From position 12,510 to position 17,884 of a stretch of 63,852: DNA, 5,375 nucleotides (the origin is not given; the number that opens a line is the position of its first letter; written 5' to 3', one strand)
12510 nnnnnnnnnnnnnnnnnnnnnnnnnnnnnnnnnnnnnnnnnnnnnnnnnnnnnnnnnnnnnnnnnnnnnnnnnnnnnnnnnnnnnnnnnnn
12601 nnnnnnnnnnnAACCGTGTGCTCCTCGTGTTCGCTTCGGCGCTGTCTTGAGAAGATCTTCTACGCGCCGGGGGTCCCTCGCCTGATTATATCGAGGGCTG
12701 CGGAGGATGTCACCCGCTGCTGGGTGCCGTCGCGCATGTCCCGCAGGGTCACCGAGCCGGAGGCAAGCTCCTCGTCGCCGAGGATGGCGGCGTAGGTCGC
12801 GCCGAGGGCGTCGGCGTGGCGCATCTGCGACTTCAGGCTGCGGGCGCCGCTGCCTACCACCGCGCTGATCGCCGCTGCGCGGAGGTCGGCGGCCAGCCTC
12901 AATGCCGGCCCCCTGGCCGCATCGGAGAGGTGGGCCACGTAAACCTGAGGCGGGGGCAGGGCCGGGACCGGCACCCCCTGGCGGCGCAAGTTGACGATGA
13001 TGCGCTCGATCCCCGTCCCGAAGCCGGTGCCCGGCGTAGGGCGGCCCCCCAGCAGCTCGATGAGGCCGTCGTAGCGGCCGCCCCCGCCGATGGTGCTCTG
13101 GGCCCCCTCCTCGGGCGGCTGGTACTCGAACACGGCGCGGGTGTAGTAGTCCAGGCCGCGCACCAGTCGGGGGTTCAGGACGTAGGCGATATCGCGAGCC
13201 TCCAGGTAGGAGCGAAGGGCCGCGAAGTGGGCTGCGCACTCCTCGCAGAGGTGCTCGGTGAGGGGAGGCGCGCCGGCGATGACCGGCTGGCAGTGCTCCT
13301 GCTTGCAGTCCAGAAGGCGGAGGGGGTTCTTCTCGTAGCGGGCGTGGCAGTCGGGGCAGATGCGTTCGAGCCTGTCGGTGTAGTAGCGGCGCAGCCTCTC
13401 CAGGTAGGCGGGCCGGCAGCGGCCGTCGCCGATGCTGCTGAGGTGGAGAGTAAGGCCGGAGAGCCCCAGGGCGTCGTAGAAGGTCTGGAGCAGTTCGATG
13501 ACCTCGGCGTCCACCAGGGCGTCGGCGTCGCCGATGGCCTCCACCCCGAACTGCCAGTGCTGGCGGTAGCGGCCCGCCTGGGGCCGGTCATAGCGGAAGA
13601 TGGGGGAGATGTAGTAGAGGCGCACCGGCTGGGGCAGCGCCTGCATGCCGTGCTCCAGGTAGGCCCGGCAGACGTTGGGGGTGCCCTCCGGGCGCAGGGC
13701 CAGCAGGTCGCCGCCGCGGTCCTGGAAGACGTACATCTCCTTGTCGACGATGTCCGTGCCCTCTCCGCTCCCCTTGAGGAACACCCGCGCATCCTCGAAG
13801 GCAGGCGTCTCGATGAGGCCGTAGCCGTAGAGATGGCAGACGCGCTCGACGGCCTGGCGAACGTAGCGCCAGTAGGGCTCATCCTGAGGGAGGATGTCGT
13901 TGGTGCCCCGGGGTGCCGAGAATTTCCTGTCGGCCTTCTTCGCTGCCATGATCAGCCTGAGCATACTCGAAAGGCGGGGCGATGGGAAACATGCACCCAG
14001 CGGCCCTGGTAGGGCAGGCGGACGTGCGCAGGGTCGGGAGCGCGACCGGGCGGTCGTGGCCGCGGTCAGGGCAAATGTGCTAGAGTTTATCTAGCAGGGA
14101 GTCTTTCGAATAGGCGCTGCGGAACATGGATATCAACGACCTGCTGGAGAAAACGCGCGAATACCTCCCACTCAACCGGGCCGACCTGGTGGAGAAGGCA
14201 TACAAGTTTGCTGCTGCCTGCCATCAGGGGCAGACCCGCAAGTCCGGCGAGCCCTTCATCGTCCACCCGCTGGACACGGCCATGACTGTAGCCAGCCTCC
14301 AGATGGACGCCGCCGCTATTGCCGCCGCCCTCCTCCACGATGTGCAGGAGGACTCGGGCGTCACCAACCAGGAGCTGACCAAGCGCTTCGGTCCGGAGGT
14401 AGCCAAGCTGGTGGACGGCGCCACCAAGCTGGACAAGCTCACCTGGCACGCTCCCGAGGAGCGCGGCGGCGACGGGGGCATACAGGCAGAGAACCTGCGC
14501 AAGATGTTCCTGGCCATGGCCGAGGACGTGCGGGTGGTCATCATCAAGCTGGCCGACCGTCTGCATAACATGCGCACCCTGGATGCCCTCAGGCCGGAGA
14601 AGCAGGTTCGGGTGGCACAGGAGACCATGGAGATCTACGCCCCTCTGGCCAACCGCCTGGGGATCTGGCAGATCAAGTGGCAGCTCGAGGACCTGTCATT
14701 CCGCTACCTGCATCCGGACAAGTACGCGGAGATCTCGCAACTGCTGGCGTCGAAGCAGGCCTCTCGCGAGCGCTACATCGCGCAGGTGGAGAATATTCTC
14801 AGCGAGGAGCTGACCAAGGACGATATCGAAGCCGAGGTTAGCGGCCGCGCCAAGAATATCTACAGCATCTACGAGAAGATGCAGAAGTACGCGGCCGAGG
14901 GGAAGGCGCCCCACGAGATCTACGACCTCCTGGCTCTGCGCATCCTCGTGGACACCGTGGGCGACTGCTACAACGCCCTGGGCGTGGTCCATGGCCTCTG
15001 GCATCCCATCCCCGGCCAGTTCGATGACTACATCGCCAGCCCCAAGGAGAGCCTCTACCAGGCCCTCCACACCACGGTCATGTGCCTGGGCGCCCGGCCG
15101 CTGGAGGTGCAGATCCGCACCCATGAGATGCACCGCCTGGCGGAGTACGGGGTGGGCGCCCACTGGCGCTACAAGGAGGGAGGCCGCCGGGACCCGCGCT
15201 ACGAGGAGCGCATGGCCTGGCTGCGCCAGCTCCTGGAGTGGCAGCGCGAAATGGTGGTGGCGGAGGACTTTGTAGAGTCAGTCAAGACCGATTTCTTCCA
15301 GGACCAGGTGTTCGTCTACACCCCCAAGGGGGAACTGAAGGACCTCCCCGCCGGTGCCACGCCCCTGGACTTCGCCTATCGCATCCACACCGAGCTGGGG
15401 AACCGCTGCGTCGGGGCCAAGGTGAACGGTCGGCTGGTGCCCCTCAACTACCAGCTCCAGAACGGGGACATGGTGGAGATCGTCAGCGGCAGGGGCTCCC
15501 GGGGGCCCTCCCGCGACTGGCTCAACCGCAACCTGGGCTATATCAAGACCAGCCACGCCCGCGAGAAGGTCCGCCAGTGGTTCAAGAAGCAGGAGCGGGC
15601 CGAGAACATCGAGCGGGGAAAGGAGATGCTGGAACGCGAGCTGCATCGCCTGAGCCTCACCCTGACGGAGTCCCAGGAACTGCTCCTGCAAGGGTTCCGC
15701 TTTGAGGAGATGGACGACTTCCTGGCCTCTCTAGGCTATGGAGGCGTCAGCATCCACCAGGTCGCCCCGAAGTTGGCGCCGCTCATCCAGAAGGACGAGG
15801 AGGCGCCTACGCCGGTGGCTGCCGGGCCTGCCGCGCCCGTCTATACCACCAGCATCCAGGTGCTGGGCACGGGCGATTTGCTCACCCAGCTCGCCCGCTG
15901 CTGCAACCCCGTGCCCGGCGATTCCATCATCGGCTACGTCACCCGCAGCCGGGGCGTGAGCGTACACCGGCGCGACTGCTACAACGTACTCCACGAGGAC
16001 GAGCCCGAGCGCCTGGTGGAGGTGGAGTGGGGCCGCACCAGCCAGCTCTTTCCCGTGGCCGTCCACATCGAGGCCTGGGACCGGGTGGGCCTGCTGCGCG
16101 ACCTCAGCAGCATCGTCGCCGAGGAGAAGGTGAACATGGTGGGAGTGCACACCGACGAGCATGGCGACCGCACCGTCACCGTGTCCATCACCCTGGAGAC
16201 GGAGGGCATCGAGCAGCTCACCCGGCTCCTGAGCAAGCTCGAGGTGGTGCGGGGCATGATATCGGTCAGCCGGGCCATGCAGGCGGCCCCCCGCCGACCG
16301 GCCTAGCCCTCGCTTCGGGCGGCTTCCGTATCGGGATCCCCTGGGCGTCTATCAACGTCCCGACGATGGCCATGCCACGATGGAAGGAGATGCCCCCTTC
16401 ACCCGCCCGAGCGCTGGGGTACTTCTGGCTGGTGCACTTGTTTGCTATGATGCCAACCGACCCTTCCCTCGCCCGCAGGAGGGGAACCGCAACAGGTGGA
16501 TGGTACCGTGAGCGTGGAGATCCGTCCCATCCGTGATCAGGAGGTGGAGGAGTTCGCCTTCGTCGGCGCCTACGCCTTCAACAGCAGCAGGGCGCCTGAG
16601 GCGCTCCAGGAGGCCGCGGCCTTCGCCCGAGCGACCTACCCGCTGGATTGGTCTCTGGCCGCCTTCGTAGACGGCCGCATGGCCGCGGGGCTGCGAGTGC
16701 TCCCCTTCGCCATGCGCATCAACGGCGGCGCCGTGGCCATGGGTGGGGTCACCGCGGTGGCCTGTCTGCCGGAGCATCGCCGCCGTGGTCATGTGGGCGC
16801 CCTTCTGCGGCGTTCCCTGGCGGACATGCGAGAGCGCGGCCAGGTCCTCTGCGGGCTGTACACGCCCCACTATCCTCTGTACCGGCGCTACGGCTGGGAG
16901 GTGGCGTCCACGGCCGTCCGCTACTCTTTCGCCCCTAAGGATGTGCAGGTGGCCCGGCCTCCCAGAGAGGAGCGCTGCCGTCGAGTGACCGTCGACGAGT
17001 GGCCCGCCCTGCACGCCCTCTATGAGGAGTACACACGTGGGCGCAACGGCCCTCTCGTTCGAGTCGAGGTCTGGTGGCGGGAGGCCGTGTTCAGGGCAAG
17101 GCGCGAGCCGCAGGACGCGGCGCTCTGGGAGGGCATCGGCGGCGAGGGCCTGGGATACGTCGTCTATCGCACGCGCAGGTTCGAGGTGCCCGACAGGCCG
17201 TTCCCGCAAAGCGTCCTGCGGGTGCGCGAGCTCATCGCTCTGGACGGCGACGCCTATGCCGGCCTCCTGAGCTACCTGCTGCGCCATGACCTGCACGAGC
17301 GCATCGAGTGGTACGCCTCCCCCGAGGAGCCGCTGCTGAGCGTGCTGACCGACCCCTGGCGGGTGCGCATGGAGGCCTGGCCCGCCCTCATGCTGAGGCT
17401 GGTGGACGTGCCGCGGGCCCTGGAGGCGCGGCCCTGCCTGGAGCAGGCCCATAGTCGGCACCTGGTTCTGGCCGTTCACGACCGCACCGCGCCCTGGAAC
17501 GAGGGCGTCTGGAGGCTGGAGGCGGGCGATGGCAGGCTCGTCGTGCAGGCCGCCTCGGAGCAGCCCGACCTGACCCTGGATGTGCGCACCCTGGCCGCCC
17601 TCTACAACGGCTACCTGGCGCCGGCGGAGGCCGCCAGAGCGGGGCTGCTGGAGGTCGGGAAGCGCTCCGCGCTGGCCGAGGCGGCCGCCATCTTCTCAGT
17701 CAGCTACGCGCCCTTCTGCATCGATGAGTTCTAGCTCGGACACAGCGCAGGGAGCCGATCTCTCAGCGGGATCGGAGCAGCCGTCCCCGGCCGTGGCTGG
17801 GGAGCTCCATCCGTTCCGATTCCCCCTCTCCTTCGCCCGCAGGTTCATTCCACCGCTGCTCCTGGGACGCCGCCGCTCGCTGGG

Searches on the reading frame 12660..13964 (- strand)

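Call 52: search_protein_families(library=pfam, proteins=[window:12660-13964:-], max_evalue=0.00001)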
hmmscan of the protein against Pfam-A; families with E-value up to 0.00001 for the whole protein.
window:12660-13964:- (434 aa): 3 families
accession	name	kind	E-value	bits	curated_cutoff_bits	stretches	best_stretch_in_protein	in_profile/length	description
PF13393.11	tRNA-synt_His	-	2.2e-45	155.7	25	1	20-322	1-308/308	Histidyl-tRNA synthetase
PF03129.25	HGTP_anticodon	-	1.9e-14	54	21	1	340-428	1-92/94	Anticodon binding domain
PF00587.30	tRNA-synt_2b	-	4.2e-11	43.7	29.3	1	78-288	1-127/179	tRNA synthetase class II core domain (G, H, P, S and T)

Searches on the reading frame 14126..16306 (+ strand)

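Call 52: search_protein_families(library=pfam, proteins=[window:14126-16306:+], max_evalue=0.00001)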
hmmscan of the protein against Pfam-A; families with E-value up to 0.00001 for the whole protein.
window:14126-16306:+ (726 aa): 7 families
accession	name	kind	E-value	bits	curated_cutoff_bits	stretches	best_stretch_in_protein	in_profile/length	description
PF13328.12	HD_4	-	4.2e-56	189.4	27.2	1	25-181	1-156/156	HD domain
PF04607.23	RelA_SpoT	-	2.5e-38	131.2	27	1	240-353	1-112/113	Region found in RelA / SpoT proteins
PF02824.27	TGS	-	1.2e-26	92.9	22.2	1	395-453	1-59/60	TGS domain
PF13291.12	ACT_4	-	6.1e-17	62.5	27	1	640-716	3-80/80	ACT domain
PF19296.4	RelA_AH_RIS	-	3.6e-09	37.4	23.8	1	475-560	6-92/185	RelA/SpoT, AH and RIS domains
PF01966.28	HD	-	1.2e-07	32.4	22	1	46-149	3-116/116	HD domain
PF01842.31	ACT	-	1.3e-06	28.4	27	1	652-706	9-65/66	ACT domain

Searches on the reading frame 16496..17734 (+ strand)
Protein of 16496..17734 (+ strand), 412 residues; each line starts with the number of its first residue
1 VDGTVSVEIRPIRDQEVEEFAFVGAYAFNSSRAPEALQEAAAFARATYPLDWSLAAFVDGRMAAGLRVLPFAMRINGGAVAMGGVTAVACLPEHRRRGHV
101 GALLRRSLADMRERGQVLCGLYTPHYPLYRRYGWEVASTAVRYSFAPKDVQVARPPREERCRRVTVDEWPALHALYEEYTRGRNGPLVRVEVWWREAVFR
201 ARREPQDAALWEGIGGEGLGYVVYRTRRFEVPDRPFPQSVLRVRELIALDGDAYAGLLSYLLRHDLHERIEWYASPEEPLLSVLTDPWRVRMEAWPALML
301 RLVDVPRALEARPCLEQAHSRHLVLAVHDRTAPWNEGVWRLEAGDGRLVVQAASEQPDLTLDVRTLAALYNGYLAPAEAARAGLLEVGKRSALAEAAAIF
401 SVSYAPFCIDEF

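Call 52: search_protein_families(library=pfam, proteins=[window:16496-17734:+], max_evalue=0.00001)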
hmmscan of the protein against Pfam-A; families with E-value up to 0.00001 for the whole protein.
window:16496-17734:+ (412 aa): 3 families
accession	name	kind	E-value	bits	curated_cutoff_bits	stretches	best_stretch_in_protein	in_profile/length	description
PF13527.13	Acetyltransf_9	-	3.4e-30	105.1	25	1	8-137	1-127/127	Acetyltransferase (GNAT) domain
PF13530.11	SCP2_2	-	3.8e-24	85.7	23.2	1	305-408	1-104/105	Sterol carrier protein domain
PF17668.7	Acetyltransf_17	-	1.1e-19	71.5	25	1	185-301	1-113/114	Acetyltransferase (GNAT) domain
